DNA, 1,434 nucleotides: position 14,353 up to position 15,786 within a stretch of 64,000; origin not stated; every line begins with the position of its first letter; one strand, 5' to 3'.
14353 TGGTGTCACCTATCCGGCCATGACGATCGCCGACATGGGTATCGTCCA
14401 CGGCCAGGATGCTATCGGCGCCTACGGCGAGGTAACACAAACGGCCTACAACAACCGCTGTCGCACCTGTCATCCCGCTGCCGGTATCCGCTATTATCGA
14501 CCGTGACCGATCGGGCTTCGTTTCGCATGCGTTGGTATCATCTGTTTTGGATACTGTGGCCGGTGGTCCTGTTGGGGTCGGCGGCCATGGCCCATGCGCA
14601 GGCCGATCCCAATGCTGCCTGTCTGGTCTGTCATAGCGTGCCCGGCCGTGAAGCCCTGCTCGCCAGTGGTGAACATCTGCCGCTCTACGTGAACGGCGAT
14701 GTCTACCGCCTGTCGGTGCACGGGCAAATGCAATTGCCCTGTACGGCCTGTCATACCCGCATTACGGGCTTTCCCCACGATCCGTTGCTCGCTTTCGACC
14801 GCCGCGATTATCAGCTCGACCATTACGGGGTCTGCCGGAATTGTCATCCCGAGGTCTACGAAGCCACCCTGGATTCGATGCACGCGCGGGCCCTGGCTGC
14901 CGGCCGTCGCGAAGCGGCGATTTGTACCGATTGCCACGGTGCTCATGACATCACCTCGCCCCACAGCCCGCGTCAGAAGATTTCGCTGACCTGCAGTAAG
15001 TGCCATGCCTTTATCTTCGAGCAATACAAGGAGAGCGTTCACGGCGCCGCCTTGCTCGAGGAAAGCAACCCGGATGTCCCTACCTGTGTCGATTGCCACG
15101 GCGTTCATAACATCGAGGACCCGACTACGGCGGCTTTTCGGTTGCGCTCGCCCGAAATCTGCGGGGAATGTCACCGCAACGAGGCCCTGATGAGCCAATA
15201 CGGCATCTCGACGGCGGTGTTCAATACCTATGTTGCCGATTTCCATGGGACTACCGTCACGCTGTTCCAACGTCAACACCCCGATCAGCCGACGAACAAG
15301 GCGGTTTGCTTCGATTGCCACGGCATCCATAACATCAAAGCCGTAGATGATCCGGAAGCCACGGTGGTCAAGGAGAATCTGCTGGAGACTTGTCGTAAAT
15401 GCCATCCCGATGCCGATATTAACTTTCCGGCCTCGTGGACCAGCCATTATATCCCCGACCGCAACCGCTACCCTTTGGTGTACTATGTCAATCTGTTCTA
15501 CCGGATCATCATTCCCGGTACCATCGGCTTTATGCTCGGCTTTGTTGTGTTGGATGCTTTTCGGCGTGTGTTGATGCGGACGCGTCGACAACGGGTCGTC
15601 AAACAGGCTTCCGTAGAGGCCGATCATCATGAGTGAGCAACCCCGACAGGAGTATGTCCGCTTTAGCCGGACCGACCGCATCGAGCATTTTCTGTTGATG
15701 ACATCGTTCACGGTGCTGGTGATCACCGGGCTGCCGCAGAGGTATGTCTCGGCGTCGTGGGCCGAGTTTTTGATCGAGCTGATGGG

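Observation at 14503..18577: CbcL-like (split) and ImcH-like quinol oxidases encoded side by side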

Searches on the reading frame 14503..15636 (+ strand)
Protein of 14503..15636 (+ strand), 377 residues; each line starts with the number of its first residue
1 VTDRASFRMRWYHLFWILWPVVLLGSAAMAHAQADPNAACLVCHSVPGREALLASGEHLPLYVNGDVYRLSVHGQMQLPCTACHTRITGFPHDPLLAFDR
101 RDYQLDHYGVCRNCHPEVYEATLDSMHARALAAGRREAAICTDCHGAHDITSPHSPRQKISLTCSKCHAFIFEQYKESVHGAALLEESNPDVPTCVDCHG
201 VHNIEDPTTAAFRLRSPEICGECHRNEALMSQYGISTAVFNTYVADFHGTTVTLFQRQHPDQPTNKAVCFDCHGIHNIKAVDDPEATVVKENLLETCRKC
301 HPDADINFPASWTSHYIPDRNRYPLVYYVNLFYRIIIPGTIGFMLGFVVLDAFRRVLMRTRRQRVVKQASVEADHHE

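Call 4: search_protein_families(library=pfam, proteins=[window:14503-15636:+], max_evalue=0.01)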
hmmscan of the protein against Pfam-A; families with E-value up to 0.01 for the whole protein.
window:14503-15636:+ (377 aa): 5 families
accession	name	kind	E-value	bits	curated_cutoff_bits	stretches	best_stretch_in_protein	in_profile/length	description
PF09699.15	Paired_CXXCH_1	-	1.3e-14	54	20.6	2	141-169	9-37/41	Doubled CXXCH motif (Paired_CXXCH_1)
PF14522.11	Cytochrome_C7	-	1.1e-12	48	24.8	3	158-225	9-67/67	Cytochrome c7 and related cytochrome c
PF14537.11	Cytochrom_c3_2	-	1.3e-09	38.8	25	2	140-224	8-78/79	Cytochrome c3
PF03264.19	Cytochrom_NNT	-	0.0013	19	24.1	1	158-200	122-165/174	NapC/NirT cytochrome c family, N-terminal region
PF00684.25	DnaJ_CXXCXGXG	-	0.0049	17.5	32.7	0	264-302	13-49/65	DnaJ central domain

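Call 5: search_protein_families(library=ncbifam, proteins=[window:14503-15636:+], max_evalue=0.01)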
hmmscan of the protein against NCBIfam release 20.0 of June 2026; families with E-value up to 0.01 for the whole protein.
window:14503-15636:+ (377 aa): 6 families
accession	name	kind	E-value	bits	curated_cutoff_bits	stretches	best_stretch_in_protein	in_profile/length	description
TIGR03508.1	decahem_SO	subfamily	8.7e-12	45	192.2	1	68-227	85-222/258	DmsE family decaheme c-type cytochrome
NF008659.0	PRK11659.1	equivalog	3.1e-08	33.5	184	0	30-88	39-86/188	cytochrome c nitrite reductase pentaheme subunit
TIGR03146.1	cyt_nit_nrfB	equivalog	1.5e-05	25.3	166.6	0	106-178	9-57/145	cytochrome c nitrite reductase pentaheme subunit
TIGR04257.1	nanowire_3heme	domain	4.1e-05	23.7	40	0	193-227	24-61/75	c(7)-type cytochrome triheme domain-containing protein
TIGR03153.1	cytochr_NrfH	equivalog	0.00016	21.7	134.2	1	102-226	22-135/138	cytochrome c nitrite reductase small subunit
TIGR01905.1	paired_CXXCH_1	subfamily_domain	0.00017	21.5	25.2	0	141-169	9-37/41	doubled CXXCH domain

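Call 6: search_solved_structures(query=window:14503-15636:+, max_evalue=1)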
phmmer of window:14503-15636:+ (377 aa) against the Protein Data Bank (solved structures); distinct sequences matched with E-value up to 1: 6.
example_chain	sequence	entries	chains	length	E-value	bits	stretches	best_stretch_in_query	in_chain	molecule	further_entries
28pb_A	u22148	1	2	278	0.00042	22.8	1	39-199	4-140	Cytochrome c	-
2ozy_A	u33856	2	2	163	0.057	15.8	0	135-199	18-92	Cytochrome c-type protein nrfB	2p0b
7ood_x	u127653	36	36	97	0.48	12.7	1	140-183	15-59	50S ribosomal protein L31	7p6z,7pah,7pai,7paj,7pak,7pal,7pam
9wt9_A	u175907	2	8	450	0.49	12.7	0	110-232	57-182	Cytochrome c,Multiheme cytochrome c selenoprotein mutant (MccSep U325A) | Cytochrome c,Multiheme cytochrome c selenoprotein (MccSep)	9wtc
9wt8_A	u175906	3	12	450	0.49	12.7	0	110-232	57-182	Cytochrome c,Multiheme cytochrome c selenoprotein (MccSep)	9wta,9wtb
2zzs_A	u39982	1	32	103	0.6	12.4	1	130-159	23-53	Cytochrome c554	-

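Call 18: find_homologous_proteins(query=window:14503-15636:+, max_evalue=0.001)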
Query window:14503-15636:+ (377 aa): 5591 proteins with E <= 0.001 among 8000 candidates; the best 120 are listed.
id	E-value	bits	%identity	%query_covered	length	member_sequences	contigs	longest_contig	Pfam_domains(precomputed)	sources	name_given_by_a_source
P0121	3.5e-240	815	91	99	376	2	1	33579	PF09699.16,PF14537.12,PF14522.12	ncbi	-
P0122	2.3e-232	789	89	99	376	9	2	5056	PF09699.16,PF14537.12,PF14522.12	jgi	jgi:nitrate/TMAO reductase-like tetraheme cytochrome c subunit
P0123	3.6e-225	765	85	99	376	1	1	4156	PF09699.16,PF14537.12,PF14522.12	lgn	-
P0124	6.0e-225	765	85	99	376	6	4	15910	PF09699.16,PF14537.12,PF14522.12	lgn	-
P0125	2.4e-179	615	70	99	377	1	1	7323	PF09699.16,PF14537.12,PF14522.12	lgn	-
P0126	3.7e-175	601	72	93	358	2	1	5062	PF09699.16,PF14537.12,PF14522.12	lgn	-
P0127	2.6e-173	595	69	93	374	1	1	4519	PF09699.16,PF14537.12,PF03264.20,PF14522.12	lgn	-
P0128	3.2e-173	594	66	99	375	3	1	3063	PF09699.16,PF14537.12,PF14522.12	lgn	-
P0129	6.8e-170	584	73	86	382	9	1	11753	PF09699.16,PF14537.12,PF03264.20,PF14522.12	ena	-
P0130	5.4e-169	581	69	91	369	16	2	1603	PF09699.16,PF14537.12,PF14522.12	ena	-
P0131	1.0e-168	580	71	88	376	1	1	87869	PF09699.16,PF14537.12,PF14522.12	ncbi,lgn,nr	ncbi:MAG: cytochrome c3 family protein [Caldilineales bacterium]|nr:cytochrome c3 family protein [Ca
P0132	3.9e-167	574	70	90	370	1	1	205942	PF09699.16,PF14537.12,PF14522.12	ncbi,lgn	-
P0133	1.4e-163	563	68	91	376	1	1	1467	PF09699.16,PF14537.12,PF14522.12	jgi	-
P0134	1.3e-160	553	67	92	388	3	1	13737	PF09699.16,PF14537.12,PF03264.20,PF14522.12,PF22113.2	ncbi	-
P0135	2.7e-160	552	64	94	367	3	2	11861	PF09699.16,PF14537.12,PF14522.12,PF22113.2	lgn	-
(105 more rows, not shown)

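Call 38: search_solved_structures(query=window:14503-15636:+, max_evalue=0.01, show_alignments=1)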
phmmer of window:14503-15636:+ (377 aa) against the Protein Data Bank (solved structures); distinct sequences matched with E-value up to 0.01: 1.
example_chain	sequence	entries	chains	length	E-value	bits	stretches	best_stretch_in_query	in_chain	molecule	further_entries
28pb_A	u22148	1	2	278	0.00042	22.8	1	39-199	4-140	Cytochrome c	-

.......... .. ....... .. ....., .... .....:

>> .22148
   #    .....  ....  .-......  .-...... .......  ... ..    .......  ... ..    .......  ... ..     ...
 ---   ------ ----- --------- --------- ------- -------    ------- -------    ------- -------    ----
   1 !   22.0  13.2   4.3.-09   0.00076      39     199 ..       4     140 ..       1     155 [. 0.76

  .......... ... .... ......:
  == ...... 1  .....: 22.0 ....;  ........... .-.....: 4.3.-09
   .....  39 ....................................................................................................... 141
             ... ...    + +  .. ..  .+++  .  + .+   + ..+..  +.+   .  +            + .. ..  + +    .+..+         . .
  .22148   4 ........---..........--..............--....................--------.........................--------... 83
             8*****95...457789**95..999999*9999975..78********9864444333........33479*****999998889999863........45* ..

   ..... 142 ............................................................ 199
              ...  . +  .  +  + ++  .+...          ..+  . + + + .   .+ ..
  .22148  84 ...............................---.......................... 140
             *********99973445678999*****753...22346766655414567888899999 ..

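Call 62: search_solved_structures(query=A3, max_evalue=1, show_alignments=2)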
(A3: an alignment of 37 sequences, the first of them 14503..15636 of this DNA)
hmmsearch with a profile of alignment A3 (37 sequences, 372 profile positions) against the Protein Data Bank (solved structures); distinct sequences matched with E-value up to 1: 17.
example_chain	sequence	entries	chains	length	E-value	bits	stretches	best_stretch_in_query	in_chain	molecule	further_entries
28pb_A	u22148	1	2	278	9.3e-05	24.8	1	45-206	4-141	Cytochrome c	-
6v0a_A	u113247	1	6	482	0.00019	23.8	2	27-93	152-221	Nitrite reductase (cytochrome; ammonia-forming)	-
8bcx_A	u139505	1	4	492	0.0034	19.7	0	75-126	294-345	Nitrite reductase (cytochrome; ammonia-forming)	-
1fs9_A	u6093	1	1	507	0.005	19.1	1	70-131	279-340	CYTOCHROME C NITRITE REDUCTASE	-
3bng_A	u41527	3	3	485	0.006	18.9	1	70-131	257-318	Cytochrome c-552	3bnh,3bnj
1fs7_A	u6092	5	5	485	0.0072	18.6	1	70-131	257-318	CYTOCHROME C NITRITE REDUCTASE | Cytochrome c-552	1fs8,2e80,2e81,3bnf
2ozy_A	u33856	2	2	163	0.012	17.9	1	115-235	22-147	Cytochrome c-type protein nrfB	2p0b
1qdb_A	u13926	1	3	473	0.019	17.2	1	73-127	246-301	CYTOCHROME C NITRITE REDUCTASE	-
6i5b_A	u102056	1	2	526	0.02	17.2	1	168-233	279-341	Uncharacterized protein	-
3ubr_A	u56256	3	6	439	0.02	17.1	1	71-124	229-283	Cytochrome c-552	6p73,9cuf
4wjy_A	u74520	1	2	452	0.023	16.9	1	71-125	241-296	Cytochrome c-552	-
2rf7_A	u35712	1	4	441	0.029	16.6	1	71-125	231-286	Cytochrome c-552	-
1gu6_A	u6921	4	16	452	0.034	16.4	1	71-125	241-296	CYTOCHROME C552 | Cytochrome c-552 | Cytochrome c nitrite reductase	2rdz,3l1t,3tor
1oah_A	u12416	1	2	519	0.11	14.7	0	72-124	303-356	CYTOCHROME C NITRITE REDUCTASE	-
1bin_A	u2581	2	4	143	0.37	13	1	280-310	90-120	LEGHEMOGLOBIN A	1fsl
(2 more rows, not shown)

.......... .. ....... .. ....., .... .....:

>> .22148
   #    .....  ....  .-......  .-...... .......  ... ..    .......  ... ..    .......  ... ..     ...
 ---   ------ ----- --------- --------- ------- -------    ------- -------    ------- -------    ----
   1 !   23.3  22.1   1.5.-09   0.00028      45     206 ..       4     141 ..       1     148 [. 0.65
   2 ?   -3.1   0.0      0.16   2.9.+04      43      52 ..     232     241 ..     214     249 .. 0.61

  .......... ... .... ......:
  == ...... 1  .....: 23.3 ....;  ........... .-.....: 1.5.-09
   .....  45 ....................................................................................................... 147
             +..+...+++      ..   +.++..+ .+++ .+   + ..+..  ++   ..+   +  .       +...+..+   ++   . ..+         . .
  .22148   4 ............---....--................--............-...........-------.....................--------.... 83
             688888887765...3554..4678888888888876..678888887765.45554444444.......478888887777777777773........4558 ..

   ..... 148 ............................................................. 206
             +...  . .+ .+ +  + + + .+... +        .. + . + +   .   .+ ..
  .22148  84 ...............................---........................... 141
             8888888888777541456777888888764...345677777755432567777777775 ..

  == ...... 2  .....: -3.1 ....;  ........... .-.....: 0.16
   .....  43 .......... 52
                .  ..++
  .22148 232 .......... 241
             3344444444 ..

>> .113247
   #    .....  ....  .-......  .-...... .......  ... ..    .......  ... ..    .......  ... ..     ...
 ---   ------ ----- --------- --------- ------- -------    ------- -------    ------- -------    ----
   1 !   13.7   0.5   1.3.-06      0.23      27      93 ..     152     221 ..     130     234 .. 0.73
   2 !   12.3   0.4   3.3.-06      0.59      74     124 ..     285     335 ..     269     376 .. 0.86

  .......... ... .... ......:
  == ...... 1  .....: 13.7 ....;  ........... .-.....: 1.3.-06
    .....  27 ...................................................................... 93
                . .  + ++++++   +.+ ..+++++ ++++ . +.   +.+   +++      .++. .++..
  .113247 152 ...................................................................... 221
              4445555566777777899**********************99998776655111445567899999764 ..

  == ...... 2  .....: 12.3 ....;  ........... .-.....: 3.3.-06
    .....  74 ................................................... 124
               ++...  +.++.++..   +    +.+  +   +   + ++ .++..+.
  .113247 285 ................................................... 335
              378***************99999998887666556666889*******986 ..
